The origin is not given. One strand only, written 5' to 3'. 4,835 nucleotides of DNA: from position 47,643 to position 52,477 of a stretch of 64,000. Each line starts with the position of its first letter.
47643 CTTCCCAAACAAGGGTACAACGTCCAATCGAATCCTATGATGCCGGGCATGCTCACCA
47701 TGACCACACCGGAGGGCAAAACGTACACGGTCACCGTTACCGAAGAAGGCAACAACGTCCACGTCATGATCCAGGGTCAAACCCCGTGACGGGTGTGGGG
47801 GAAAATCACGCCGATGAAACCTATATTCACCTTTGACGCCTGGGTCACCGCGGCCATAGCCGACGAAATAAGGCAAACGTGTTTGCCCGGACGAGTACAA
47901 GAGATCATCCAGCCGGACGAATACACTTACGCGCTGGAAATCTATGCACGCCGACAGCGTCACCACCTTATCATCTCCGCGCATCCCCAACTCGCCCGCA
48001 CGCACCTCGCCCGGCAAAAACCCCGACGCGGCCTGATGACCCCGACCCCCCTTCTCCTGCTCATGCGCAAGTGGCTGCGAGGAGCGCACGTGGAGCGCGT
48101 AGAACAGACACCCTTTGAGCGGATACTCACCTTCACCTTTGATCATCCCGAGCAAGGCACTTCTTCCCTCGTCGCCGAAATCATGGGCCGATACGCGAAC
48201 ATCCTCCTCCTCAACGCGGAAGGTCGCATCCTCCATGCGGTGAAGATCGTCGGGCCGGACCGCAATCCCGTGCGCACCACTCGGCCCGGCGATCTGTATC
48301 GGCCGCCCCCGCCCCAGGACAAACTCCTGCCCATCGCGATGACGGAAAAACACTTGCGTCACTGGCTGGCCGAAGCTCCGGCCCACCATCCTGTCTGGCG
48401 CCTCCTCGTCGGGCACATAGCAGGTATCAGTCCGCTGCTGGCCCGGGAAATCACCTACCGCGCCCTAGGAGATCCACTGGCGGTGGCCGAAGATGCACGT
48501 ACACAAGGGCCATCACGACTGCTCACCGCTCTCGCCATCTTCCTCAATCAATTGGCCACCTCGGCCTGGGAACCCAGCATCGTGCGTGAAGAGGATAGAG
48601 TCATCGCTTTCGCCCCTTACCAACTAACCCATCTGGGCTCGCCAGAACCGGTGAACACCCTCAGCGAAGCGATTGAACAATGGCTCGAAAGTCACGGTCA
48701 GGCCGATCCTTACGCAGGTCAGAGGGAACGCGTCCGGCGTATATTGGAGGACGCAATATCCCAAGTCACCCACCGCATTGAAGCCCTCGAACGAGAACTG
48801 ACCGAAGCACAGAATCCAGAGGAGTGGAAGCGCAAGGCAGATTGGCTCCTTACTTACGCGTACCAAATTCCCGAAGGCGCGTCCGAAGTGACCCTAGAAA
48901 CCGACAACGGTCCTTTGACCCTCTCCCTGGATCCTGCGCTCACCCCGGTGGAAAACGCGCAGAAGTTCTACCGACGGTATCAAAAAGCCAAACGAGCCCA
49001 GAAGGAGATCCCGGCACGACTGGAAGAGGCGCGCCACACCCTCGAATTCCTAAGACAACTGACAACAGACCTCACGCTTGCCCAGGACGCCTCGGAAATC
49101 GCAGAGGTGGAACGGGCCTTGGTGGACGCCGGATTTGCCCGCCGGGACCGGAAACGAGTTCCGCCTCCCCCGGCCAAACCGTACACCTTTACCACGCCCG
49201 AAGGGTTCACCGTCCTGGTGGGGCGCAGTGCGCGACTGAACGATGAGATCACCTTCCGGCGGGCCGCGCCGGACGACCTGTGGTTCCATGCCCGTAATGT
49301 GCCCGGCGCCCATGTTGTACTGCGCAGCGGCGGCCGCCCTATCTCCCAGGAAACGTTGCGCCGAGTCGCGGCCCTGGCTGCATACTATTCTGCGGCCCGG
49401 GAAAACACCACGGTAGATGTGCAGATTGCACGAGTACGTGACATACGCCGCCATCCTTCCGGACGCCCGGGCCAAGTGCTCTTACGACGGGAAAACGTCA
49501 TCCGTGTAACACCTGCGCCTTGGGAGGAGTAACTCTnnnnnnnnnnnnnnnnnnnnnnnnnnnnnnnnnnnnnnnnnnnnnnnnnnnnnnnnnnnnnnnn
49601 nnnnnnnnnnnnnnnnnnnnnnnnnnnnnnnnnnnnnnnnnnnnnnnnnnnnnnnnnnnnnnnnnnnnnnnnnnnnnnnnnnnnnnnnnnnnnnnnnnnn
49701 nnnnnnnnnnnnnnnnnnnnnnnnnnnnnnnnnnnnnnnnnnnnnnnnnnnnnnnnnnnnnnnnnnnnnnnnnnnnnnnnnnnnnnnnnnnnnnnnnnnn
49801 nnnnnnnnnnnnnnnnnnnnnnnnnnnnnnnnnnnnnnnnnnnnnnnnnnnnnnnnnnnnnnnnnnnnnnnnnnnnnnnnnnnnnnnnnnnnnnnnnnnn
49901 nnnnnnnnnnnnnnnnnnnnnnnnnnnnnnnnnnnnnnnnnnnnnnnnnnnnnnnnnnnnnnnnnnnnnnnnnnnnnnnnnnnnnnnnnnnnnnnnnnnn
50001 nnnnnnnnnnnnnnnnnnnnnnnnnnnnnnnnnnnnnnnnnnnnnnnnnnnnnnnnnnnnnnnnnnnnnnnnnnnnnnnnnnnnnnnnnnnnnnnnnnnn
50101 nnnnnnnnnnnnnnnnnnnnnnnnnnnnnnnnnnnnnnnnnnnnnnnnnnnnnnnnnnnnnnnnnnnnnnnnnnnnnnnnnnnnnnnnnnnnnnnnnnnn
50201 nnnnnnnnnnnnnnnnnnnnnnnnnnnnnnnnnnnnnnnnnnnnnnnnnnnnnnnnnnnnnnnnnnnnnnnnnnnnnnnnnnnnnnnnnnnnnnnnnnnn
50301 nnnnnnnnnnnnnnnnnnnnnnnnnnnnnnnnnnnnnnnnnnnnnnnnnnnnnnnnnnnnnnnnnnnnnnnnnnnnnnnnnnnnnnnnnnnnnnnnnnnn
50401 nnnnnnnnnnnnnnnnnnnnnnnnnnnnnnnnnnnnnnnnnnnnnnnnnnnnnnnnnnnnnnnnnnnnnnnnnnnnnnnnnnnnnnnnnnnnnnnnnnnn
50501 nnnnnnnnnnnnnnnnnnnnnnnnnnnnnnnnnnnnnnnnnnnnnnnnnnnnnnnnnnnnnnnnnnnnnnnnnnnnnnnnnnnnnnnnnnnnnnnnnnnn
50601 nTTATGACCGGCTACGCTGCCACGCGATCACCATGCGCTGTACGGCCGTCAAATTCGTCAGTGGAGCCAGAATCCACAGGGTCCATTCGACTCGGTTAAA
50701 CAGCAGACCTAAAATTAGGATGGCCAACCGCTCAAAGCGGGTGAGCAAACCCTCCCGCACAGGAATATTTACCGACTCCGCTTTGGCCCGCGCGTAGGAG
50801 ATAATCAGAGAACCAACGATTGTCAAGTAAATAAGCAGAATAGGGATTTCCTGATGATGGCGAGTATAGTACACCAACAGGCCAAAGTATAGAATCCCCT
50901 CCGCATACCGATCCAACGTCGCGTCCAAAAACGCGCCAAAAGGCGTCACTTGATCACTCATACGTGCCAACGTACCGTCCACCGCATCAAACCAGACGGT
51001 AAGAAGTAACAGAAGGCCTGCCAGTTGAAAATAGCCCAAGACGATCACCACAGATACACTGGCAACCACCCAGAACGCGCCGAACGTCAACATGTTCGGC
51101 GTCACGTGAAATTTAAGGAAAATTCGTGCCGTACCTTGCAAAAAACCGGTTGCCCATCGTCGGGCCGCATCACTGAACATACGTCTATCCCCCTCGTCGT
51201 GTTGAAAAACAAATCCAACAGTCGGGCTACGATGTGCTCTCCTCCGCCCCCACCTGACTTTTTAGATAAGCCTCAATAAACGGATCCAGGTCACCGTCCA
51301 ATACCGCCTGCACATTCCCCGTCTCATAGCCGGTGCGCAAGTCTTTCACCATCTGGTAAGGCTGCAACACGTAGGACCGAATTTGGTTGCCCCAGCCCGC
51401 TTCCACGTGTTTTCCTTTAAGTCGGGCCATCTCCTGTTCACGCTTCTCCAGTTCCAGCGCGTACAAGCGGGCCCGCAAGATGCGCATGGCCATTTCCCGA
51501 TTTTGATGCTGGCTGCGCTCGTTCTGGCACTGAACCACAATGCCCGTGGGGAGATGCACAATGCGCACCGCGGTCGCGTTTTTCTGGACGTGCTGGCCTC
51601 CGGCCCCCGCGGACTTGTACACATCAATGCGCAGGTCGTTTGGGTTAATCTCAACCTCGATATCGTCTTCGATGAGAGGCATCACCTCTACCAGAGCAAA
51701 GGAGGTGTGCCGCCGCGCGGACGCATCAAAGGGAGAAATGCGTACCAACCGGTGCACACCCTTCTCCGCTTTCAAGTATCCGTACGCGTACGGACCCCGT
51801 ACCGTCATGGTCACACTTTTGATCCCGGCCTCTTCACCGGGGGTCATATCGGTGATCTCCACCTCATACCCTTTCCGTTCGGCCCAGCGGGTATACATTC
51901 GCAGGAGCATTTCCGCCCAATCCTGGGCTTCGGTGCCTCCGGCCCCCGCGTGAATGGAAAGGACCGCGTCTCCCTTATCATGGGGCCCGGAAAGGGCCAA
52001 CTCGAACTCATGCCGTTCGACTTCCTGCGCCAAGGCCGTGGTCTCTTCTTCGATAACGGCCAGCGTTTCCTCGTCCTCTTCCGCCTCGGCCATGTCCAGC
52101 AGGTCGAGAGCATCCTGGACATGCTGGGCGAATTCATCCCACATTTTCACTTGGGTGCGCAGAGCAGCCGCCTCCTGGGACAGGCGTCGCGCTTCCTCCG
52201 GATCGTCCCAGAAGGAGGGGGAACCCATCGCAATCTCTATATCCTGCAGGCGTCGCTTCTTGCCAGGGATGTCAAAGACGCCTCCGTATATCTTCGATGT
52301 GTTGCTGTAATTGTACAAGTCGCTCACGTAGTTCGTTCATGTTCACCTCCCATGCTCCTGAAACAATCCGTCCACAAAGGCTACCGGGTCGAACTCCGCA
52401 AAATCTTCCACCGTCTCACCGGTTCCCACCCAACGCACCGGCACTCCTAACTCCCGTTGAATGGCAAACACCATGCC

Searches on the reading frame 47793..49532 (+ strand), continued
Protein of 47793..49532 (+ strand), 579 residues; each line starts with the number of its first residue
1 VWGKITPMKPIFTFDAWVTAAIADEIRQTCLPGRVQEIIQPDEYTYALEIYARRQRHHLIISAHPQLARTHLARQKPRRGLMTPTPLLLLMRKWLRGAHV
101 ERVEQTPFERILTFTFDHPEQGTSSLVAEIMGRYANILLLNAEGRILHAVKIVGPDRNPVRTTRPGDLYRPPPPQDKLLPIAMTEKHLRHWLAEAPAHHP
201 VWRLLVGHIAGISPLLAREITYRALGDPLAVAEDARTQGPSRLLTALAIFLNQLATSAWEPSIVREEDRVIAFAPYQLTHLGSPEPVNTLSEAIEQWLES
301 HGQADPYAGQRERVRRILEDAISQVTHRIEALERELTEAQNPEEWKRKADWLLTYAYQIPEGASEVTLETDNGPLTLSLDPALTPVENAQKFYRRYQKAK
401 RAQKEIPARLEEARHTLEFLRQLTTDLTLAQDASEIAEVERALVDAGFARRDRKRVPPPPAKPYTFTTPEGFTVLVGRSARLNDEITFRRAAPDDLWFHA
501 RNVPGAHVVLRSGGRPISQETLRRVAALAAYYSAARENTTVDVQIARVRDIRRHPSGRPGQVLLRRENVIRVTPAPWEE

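Call 29: search_solved_structures(query=window:47814-49532:+, max_evalue=0.001, show_alignments=1)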
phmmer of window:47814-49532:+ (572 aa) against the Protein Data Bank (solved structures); distinct sequences matched with E-value up to 0.001: 9.
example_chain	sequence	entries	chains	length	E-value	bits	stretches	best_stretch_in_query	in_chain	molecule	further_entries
7aqc_R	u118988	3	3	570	3.3e-75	257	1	6-567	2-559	Rqc2 homolog RqcH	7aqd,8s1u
7as8_0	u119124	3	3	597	4e-75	256.7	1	6-567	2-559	Rqc2 homolog RqcH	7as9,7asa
7ope_0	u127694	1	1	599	5.7e-74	252.9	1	6-567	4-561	Rqc2 homolog RqcH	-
5h3w_A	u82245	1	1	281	1.1e-44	156.2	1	305-568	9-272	Fibronectin/fibrinogen binding protein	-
5h3w_B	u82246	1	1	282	1.4e-44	155.9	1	305-568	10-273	Fibronectin/fibrinogen binding protein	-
6pon_A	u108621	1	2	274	1.2e-27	99.9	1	6-182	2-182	Adherence and virulence protein A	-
5h3x_A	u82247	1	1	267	9.3e-25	90.4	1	7-183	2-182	Fibronectin/fibrinogen binding protein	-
3doa_A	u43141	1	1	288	2.1e-21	79.4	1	10-216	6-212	Fibrinogen binding protein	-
9gy4_Z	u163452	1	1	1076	2.4e-08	36.3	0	364-530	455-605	Ribosome quality control complex subunit NEMF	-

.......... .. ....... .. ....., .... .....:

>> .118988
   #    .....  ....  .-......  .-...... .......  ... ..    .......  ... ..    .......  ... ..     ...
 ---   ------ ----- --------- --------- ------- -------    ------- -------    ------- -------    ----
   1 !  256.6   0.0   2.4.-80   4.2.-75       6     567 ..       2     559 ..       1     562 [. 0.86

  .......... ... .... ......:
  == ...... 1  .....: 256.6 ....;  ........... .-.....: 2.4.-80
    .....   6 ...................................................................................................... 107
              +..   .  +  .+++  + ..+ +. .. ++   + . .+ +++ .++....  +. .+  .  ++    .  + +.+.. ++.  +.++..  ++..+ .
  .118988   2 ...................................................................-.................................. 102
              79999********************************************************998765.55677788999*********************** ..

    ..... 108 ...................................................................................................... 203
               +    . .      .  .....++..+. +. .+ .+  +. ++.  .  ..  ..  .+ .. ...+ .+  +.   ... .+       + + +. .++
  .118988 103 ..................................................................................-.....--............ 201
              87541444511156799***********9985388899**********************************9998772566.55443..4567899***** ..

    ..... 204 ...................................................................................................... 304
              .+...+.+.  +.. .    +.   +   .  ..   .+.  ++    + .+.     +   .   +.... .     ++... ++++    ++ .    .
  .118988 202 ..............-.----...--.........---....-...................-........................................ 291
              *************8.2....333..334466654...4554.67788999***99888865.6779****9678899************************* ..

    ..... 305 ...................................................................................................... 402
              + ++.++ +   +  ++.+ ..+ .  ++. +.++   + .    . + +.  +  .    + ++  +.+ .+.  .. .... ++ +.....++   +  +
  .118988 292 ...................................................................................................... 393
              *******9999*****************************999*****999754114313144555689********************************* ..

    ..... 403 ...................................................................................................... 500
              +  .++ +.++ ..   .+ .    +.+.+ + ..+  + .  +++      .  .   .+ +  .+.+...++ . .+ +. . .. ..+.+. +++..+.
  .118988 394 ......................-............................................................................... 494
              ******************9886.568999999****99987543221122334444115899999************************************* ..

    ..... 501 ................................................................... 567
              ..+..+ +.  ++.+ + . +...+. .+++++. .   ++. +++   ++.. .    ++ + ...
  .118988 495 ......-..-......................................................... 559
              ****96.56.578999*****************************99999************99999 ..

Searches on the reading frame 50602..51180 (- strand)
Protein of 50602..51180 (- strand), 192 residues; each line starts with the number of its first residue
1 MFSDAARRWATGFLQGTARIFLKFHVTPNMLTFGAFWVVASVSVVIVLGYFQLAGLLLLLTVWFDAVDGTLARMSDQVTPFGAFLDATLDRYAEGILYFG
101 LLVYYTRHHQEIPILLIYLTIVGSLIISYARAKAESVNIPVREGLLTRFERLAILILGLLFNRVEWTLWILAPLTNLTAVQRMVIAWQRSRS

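Call 3: search_protein_families(library=pfam, proteins=[window:50602-51180:-], max_evalue=0.01)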
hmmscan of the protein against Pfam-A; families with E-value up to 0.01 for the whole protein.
window:50602-51180:- (192 aa): 1 family
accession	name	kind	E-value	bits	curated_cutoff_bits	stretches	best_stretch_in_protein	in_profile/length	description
PF01066.26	CDP-OH_P_transf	-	5.2e-16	59.8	22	1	26-170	2-144/152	CDP-alcohol phosphatidyltransferase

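Call 4: search_protein_families(library=ncbifam, proteins=[window:50602-51180:-], max_evalue=0.01)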
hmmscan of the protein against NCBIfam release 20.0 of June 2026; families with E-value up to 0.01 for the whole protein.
window:50602-51180:- (192 aa): 11 families
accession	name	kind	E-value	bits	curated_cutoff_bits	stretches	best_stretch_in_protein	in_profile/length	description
NF040950.1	archin_ph_syn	equivalog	7.4e-41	140.1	180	1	7-189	5-190/191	archaetidylinositol phosphate synthase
NF045883.1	PIPSynth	equivalog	6.7e-36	123.8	170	1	6-189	3-195/197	phosphatidylinositol phosphate synthase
NF052561.1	PIPSynBT1523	equivalog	1.1e-26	93.9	350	1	18-162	17-171/232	hypothetical protein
NF041135.1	IPPtranDIPPsyn_Thcocales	equivalog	2.4e-17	63.1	580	1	24-188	248-418/419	bifunctional L-myo-inositol-1-phosphate cytidylyltransferase/CDP-L-myo-inositol myo-inositolphosphotransferase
TIGR00473.1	pssA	equivalog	6.6e-08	32.8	107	1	43-167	11-135/153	CDP-diacylglycerol--serine O-phosphatidyltransferase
NF038087.1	arch_ser_synth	exception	1.3e-06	28.2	240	1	44-122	23-104/216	archaetidylserine synthase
TIGR00560.1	pgsA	equivalog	3.6e-06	27.6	109.1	1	49-178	31-160/183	CDP-diacylglycerol--glycerol-3-phosphate 3-phosphatidyltransferase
NF038086.1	anchor_synt_A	exception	0.00013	21.9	200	1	40-105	21-85/222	protein sorting system archaetidylserine synthase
NF008090.0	PRK10832.1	equivalog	0.00015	21.9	304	1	53-128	34-106/182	CDP-diacylglycerol--glycerol-3-phosphate 3-phosphatidyltransferase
TIGR04217.1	archae_ser_T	exception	0.00036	20.4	200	1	24-146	6-127/221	archaetidylserine synthase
NF053678.1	ClpnSynClsA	equivalog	0.00049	20.3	240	1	27-92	5-71/180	cardiolipin synthase ClsA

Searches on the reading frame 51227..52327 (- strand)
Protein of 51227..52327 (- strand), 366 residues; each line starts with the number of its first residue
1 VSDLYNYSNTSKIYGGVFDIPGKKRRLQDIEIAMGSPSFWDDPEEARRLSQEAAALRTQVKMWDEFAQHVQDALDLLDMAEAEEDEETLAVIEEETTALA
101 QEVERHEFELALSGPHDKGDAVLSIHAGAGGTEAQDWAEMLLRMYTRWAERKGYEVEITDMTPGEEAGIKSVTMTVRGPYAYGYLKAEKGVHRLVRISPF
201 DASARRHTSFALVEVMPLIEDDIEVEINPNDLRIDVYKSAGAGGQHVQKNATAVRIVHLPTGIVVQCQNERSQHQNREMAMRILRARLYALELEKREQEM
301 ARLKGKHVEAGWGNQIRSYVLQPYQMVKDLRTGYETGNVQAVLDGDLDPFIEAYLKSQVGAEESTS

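Call 3: search_protein_families(library=pfam, proteins=[window:51227-52327:-], max_evalue=0.01)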
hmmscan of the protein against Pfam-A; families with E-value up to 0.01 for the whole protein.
window:51227-52327:- (366 aa): 2 families
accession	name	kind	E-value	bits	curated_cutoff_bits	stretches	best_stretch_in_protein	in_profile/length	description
PF03462.23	PCRF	-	1.8e-61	207.8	24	1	24-213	2-194/194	PCRF domain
PF00472.26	RF-1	-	8.7e-43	145.4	35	1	221-331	1-116/116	RF-1 domain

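Call 4: search_protein_families(library=ncbifam, proteins=[window:51227-52327:-], max_evalue=0.01)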
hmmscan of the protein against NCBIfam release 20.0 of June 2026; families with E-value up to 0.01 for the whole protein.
window:51227-52327:- (366 aa): 5 families
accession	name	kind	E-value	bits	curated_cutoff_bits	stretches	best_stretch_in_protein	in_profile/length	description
TIGR00020.2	prfB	exception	2e-158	527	370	1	11-356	8-353/353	peptide chain release factor 2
NF001859.2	PRK00591.1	equivalog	6.3e-87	291.9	400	1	24-357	5-341/347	peptide chain release factor 1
TIGR00019.1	prfA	equivalog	1.3e-82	277.6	423.25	1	25-357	15-349/361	peptide chain release factor 1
TIGR03072.1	release_prfH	equivalog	2.1e-32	112.3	166.65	1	123-319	3-195/200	peptide chain release factor H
NF006718.0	PRK09256.1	equivalog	5.6e-09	35.8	100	1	224-257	9-42/140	alternative ribosome rescue aminoacyl-tRNA hydrolase ArfB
